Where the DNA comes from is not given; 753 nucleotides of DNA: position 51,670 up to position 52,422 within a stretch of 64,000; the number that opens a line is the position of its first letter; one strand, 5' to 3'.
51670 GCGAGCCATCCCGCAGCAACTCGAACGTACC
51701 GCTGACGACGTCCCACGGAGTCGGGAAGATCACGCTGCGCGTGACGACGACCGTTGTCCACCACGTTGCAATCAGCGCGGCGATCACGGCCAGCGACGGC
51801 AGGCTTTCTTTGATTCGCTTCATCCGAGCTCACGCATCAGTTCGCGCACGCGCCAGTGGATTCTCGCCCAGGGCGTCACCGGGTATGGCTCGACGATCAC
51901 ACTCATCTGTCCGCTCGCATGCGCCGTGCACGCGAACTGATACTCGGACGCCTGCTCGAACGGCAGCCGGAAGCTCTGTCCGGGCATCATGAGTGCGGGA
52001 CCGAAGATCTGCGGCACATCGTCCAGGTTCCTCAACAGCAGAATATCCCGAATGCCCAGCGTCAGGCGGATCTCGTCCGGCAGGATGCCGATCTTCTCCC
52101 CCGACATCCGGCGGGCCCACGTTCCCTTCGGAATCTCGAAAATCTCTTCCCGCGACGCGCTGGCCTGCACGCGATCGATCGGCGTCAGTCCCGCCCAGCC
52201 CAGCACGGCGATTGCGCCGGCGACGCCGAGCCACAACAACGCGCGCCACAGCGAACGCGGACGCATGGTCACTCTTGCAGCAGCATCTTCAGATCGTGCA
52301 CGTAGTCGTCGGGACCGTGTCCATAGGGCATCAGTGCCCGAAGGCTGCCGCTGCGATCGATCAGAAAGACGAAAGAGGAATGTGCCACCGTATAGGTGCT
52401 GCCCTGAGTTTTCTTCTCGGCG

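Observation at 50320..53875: Five-gene module: NitT/TauT-type ABC importer + SCO copper chaperone + cupredoxin-like protein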

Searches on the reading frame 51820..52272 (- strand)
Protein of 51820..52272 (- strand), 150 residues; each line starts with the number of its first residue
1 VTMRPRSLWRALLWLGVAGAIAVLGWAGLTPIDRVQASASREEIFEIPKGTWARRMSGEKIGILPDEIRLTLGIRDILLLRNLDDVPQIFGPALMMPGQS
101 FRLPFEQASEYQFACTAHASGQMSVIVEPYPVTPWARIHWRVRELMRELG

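Call 3: search_protein_families(library=pfam, proteins=[window:51820-52272:-], max_evalue=0.01)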
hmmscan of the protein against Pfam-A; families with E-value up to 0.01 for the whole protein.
window:51820-52272:- (150 aa): 1 family
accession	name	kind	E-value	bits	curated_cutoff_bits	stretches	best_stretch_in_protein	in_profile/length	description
PF00127.26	Copper-bind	-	0.0058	17.5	21.2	1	94-125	63-94/99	Copper binding proteins, plastocyanin/azurin family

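Call 5: search_protein_families(library=ncbifam, proteins=[window:51820-52272:-], max_evalue=0.01)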
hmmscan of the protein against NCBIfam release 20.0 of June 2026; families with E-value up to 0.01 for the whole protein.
window:51820-52272:- (150 aa): 0 families

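Call 6: search_solved_structures(query=window:51820-52272:-, max_evalue=10, show_alignments=3)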
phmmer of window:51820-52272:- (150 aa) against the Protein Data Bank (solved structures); distinct sequences matched with E-value up to 10: 20.
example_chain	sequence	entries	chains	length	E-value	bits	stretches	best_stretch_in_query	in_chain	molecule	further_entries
6hbe_A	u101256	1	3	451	0.012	18.8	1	38-120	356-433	Copper-containing nitrite reductase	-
1sf3_A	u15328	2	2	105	0.21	14.7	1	90-128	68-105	Amicyanin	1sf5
4eip_A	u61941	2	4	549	0.44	13.7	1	2-59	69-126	Putative FAD-monooxygenase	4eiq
2idq_A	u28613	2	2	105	0.45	13.7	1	90-128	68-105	Amicyanin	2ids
2r0c_A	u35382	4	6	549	0.5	13.5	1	2-59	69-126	RebC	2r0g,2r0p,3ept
2x2u_A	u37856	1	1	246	0.75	12.9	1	98-135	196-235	PROTO-ONCOGENE TYROSINE-PROTEIN KINASE RECEPTOR RET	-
3ply_A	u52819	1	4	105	0.77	12.9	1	90-128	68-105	Amicyanin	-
2v5t_A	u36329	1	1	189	0.79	12.9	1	74-122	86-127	NEURAL CELL ADHESION MOLECULE 2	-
2idt_A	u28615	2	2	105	0.79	12.9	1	90-128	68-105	Amicyanin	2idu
3rym_A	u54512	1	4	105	0.81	12.8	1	90-128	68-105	Amicyanin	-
3c75_A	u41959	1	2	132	0.97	12.6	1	90-128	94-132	Amicyanin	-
1mda_A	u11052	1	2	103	1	12.5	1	90-128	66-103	AMICYANIN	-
1id2_A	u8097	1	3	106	1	12.5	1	90-128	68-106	AMICYANIN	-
2gb2_A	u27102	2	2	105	1.1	12.5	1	90-128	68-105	Amicyanin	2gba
1aac_A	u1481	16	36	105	1.1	12.5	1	90-128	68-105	AMICYANIN | PROTEIN (AMICYANIN)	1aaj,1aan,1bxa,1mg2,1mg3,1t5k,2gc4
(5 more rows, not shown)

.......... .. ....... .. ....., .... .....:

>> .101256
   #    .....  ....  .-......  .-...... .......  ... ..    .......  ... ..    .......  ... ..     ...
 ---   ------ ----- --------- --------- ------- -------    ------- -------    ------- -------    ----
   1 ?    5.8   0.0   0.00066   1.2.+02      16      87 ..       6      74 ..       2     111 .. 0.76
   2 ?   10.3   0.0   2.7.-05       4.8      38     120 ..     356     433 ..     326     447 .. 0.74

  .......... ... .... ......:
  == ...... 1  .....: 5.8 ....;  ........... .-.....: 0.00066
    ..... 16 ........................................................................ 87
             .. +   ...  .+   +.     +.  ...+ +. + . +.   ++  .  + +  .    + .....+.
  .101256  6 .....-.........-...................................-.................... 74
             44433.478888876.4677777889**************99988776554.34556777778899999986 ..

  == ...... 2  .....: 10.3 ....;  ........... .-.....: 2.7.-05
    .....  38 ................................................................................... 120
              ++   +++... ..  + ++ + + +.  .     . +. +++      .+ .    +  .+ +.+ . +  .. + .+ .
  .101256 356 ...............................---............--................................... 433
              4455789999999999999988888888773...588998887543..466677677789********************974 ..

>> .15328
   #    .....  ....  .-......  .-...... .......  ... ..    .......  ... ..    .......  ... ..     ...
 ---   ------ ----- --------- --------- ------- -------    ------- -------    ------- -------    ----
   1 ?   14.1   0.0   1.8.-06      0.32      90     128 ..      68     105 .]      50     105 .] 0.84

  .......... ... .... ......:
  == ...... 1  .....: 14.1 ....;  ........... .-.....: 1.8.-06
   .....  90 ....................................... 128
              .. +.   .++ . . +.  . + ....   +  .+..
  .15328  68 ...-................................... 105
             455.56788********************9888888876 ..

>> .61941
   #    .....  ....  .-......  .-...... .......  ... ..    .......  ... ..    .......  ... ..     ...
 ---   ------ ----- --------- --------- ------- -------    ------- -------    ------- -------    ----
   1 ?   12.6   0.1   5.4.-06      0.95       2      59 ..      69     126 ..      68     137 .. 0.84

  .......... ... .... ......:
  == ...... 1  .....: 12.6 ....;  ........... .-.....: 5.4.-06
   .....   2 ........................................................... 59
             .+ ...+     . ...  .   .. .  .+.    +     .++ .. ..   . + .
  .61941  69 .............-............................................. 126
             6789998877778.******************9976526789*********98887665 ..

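Call 7: find_homologous_proteins(query=window:51823-52266:-, max_evalue=0.001)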
Query window:51823-52266:- (148 aa): 6834 proteins with E <= 0.001 among 6882 candidates; the best 120 are listed.
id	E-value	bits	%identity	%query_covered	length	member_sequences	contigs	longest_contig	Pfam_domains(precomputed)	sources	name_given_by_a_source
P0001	9.2e-94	329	100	100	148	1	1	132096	-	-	-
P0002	2.4e-92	325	99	100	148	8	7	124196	-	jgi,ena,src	jgi:hypothetical protein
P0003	3.0e-83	295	91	100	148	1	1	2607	-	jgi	jgi:hypothetical protein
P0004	5.4e-83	294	92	99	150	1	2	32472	-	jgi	jgi:hypothetical protein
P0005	9.7e-79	281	84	100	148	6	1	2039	-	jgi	jgi:hypothetical protein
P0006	4.1e-78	279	83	100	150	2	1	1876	-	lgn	-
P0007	6.8e-76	271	90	90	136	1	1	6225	-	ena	-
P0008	8.7e-76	271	84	98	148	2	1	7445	-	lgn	-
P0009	9.3e-76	271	86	84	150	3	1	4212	-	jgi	jgi:hypothetical protein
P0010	1.0e-75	271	86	99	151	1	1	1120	-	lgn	-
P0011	1.4e-75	270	80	100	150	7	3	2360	-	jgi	jgi:hypothetical protein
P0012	6.3e-75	268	80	100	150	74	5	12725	-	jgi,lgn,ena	jgi:hypothetical protein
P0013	8.9e-75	268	80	100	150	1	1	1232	-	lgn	-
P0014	1.4e-74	267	96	86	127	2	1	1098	-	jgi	jgi:hypothetical protein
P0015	2.0e-74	267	80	100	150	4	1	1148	-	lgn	-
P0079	9.7e-63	229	78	89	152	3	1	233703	-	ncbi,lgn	ncbi:MAG TPA: hypothetical protein VGN07_16775 [Steroidobacteraceae bacterium]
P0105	9.2e-62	225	74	94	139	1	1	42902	-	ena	-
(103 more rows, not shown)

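Call 9: find_related_loci(query=window:51823-52266:-, collection=genome_contigs, flank=6000)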
Query window:51823-52266:- (148 aa) in genome_contigs; peptide patterns used: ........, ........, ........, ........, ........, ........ (x = any residue, [..] = any of these).
367 stretches matched a pattern; 20 encode a relative of the query (tblastn E <= 1e-3); 20 distinct loci.
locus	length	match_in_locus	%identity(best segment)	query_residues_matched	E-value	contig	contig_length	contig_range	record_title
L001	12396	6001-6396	82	10-145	8e-72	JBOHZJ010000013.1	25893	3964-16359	MAG: Steroidobacter sp. isolate M3-S_metawrap_bin.122 k127_1155528, whole genome shotgun sequence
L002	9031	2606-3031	76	1-143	3e-68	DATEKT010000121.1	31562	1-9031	MAG TPA_asm: Steroidobacteraceae bacterium isolate SMAG_U8897 k141_1438836, whole genome shotgun sequence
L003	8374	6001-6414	76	5-143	7e-68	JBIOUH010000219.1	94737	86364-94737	MAG: Steroidobacteraceae bacterium isolate MAG139 k127_680291, whole genome shotgun sequence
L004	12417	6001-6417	76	4-143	3e-67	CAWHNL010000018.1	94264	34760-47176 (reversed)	MAG: uncultured Gammaproteobacteria bacterium isolate MFD04850.bin.2.287 genome assembly, contig: contig_46887, whole ge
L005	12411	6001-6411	78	6-143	3e-67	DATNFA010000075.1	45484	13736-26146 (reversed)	MAG TPA_asm: Steroidobacteraceae bacterium isolate SMAG_U11282 k141_1918042, whole genome shotgun sequence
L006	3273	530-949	73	1-147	1e-67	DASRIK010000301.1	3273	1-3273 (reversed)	MAG TPA_asm: Burkholderiales bacterium isolate SMAG_U10108 k141_1673322, whole genome shotgun sequence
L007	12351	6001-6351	82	26-143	7e-62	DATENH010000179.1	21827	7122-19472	MAG TPA_asm: Steroidobacteraceae bacterium isolate SMAG_U8964 k141_711315, whole genome shotgun sequence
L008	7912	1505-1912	61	9-148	2e-57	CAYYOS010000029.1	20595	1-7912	MAG TPA_asm: uncultured Burkholderiales bacterium isolate binchicken_co174_53 genome assembly, contig: NODE_367_length_2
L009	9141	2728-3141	62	2-144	4e-57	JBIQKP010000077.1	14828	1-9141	MAG: Lysobacterales bacterium isolate mag.74f NODE_4794_length_14828, whole genome shotgun sequence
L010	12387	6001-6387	63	15-147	2e-56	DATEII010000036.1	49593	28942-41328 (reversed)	MAG TPA_asm: Steroidobacteraceae bacterium isolate SMAG_U8833 k141_2176923, whole genome shotgun sequence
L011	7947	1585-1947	62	23-147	7e-55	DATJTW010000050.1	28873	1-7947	MAG TPA_asm: Steroidobacteraceae bacterium isolate SMAG_U15030 k141_1987303, whole genome shotgun sequence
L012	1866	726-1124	61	4-141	5e-56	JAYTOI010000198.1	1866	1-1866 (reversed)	MAG: Pseudomonadota bacterium isolate GFS_4079 GFS_4079_197, whole genome shotgun sequence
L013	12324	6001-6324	71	38-145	7e-53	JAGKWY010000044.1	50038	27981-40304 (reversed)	MAG: Gammaproteobacteria bacterium isolate P7_D7_002 P7_D7_002_138, whole genome shotgun sequence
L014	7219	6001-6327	72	37-145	7e-53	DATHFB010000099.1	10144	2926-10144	MAG TPA_asm: Steroidobacteraceae bacterium isolate SMAG_U12436 k141_419797, whole genome shotgun sequence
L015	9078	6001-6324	70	38-145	5e-52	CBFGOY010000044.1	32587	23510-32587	MAG TPA_asm: uncultured Cellvibrionaceae bacterium isolate SRR14536362_concoct_38 genome assembly, contig: ERZ27321111.5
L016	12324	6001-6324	70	38-145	1e-51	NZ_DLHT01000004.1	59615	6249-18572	MAG: Cellvibrio sp. UBA7661 UBA7661_contig_5624, whole genome shotgun sequence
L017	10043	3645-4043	66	10-143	6e-58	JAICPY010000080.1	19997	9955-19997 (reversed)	MAG: Steroidobacter sp. isolate TY_HY_2_bin.4 k141_3354981_length_19997_cov_29.0811, whole genome shotgun sequence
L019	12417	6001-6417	52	3-145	2e-44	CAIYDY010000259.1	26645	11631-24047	MAG: uncultured Acidobacteriia bacterium isolate YR_bin-1866 genome assembly, contig: bin-1866:259/459, whole genome sho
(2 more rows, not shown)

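Call 18: search_protein_representatives(protein=window:51823-52266:-)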
Query: 148 residues. Proteins with E-value up to 0.001 (for the whole library): 442; up to 1e-10: 137; up to 1e-30: 28. The best 150 are listed.
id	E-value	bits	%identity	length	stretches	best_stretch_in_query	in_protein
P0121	2.4e-48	180.2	64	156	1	15-143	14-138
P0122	5.6e-48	179.0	64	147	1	9-145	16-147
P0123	6.8e-46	172.2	62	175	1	8-146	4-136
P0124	1.4e-45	171.2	70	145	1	43-145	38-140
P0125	4.3e-44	166.4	71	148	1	20-133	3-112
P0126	1.1e-43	165.1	68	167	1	11-126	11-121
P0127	2.6e-43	163.8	59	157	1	18-145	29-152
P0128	1.1e-40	155.3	57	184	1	2-145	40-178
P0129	5.1e-39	149.9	55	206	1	24-146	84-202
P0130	1.6e-38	148.3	71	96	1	54-144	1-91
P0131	2.4e-38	147.8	67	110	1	3-114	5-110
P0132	4.2e-38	147.0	69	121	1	11-119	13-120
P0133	6.7e-38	146.3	63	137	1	45-144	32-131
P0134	1.1e-37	145.6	63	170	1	2-121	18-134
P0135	1.1e-37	145.5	75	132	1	64-146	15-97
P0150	7.2e-29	117.0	43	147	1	7-143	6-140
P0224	2.0e-14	70.1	38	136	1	19-126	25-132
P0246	5.4e-12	62.2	35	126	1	13-125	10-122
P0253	3.7e-11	59.5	37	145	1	28-129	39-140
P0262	7.5e-10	55.2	35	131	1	14-125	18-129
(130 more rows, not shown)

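Call 21: find_encoding_contigs(protein=P0253, flank=6000, max_places=3)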
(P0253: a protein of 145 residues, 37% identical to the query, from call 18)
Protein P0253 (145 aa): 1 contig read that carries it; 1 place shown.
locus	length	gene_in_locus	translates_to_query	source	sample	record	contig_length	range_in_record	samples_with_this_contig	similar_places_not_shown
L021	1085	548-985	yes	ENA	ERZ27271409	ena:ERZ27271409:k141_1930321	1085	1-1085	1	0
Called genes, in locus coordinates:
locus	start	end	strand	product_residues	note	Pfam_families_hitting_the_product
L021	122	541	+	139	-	PF00034:Cytochrom_C (weak)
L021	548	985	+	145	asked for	-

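Call 22: find_encoding_contigs(protein=P0224, flank=6000, max_places=3)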
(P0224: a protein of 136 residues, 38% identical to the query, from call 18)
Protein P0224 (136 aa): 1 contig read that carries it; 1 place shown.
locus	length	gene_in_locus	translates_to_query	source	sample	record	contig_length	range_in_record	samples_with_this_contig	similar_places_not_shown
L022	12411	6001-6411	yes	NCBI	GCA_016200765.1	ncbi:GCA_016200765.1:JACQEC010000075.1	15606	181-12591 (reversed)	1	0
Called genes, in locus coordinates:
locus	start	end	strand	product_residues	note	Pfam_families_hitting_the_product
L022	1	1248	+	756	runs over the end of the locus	PF09586:YfhO (weak)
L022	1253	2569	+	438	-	PF01590:GAF, PF13185:GAF_2, PF13492:GAF_3 (weak), PF07730:HisKA_3, PF13581:HATPase_c_2 (weak), PF02518:HATPase_c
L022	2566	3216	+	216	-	PF00072:Response_reg, PF00196:GerE, PF08281:Sigma70_r4_2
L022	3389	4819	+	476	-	PF00083:Sugar_tr, PF07690:MFS_1, PF12832:MFS_1_like (weak)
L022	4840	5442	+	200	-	PF00578:AhpC-TSA, PF08534:Redoxin, PF02630:SCO1-SenC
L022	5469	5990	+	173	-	PF04314:LpqE-like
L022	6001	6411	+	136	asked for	-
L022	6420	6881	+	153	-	PF13115:YtkA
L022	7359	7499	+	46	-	-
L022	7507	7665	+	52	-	-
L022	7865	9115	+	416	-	PF01494:FAD_binding_3, PF04820:Trp_halogenase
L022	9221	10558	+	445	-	PF00890:FAD_binding_2 (weak), PF01266:DAO (weak), PF01494:FAD_binding_3, PF04820:Trp_halogenase, PF05834:Lycopene_cycl (faint), PF07992:Pyr_redox_2 (faint), PF13450:NAD_binding_8 (weak), PF04820:Trp_halogenase, +1 more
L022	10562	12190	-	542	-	-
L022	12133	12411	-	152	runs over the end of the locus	PF00535:Glycos_transf_2 (weak)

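Call 23: find_encoding_contigs(protein=P0246, flank=6000, max_places=3)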
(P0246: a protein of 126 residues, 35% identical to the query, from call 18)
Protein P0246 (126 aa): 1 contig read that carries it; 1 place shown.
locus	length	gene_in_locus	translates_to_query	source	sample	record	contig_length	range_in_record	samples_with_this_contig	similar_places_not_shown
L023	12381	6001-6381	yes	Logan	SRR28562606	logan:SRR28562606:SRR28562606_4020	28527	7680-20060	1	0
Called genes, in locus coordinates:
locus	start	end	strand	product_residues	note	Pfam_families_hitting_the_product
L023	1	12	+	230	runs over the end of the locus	PF00027:cNMP_binding, PF13545:HTH_Crp_2, PF00325:Crp (faint)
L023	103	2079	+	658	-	PF18764:nos_propeller, PF13473:Cupredoxin_1 (weak), PF00116:COX2 (weak)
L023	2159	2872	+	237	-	-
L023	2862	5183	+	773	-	PF07602:DUF1565 (faint), PF13229:Beta_helix, PF05048:NosD, PF02463:SMC_N (faint), PF00005:ABC_tran, PF13304:AAA_21 (weak)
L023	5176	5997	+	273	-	PF01061:ABC2_membrane, PF12679:ABC2_membrane_2, PF12730:ABC2_membrane_4, PF12698:ABC2_membrane_3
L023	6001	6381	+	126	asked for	-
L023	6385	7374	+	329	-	PF00034:Cytochrom_C (weak), PF13442:Cytochrome_CBB3, PF00034:Cytochrom_C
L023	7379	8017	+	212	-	PF00578:AhpC-TSA (weak), PF02630:SCO1-SenC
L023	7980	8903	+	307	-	PF04314:LpqE-like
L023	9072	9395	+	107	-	PF02311:AraC_binding (weak), PF07883:Cupin_2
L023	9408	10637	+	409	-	PF04055:Radical_SAM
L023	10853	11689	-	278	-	PF01073:3Beta_HSD, PF01370:Epimerase, PF04321:RmlD_sub_bind, PF13460:NAD_binding_10 (faint), PF16363:GDP_Man_Dehyd, PF07993:NAD_binding_4 (weak)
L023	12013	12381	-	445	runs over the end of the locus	PF00232:Glyco_hydro_1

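Call 24: find_encoding_contigs(protein=P0262, flank=6000, max_places=3)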
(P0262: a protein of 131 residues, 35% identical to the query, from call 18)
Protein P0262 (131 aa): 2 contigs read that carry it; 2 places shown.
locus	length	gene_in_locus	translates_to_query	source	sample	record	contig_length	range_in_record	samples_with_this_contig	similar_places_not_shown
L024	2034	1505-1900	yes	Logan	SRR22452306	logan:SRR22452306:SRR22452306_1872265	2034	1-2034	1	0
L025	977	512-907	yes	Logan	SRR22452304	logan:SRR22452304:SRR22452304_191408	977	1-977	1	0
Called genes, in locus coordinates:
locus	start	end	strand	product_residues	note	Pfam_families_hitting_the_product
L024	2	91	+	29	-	?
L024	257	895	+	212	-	PF02630:SCO1-SenC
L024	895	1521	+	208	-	PF04314:LpqE-like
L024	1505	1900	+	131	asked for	-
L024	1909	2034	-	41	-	?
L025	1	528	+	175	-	?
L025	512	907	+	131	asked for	-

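Call 25: find_encoding_contigs(protein=P0150, flank=6000, max_places=3)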
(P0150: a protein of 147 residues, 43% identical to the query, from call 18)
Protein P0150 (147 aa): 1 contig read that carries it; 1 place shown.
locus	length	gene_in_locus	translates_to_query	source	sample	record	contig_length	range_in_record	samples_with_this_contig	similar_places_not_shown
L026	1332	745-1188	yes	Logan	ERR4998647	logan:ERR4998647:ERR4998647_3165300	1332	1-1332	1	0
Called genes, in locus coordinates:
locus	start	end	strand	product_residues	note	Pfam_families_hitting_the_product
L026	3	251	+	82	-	?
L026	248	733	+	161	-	PF04314:LpqE-like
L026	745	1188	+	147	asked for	-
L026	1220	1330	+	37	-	?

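Call 33: predict_structure(alignment_id=A1)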
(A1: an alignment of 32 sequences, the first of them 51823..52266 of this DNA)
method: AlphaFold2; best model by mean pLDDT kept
length: 148 residues; sequences in the alignment: 32
mean_pLDDT: 93.3   pTM: 0.79
mean pLDDT of the five models: 93.3, 93.2, 93.0, 93.0, 92.2
residues with pLDDT >= 90: 126; 70-90: 16; 50-70: 6; < 50: 0
segments of 3 or more residues with pLDDT < 50: none
pLDDT, mean of each block of 10 residues (from residue 1): 86 96 88 78 97 93 95 96 97 98 98 95 97 93 92
secondary structure, 60 per line:
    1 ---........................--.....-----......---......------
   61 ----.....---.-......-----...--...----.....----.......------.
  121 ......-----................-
elements in order: H4-27 H30-34 E40-45 H49-54 E65-69 E75-80 E86-88 E91-93 E98-102 E107-113 E120-126 H132-147
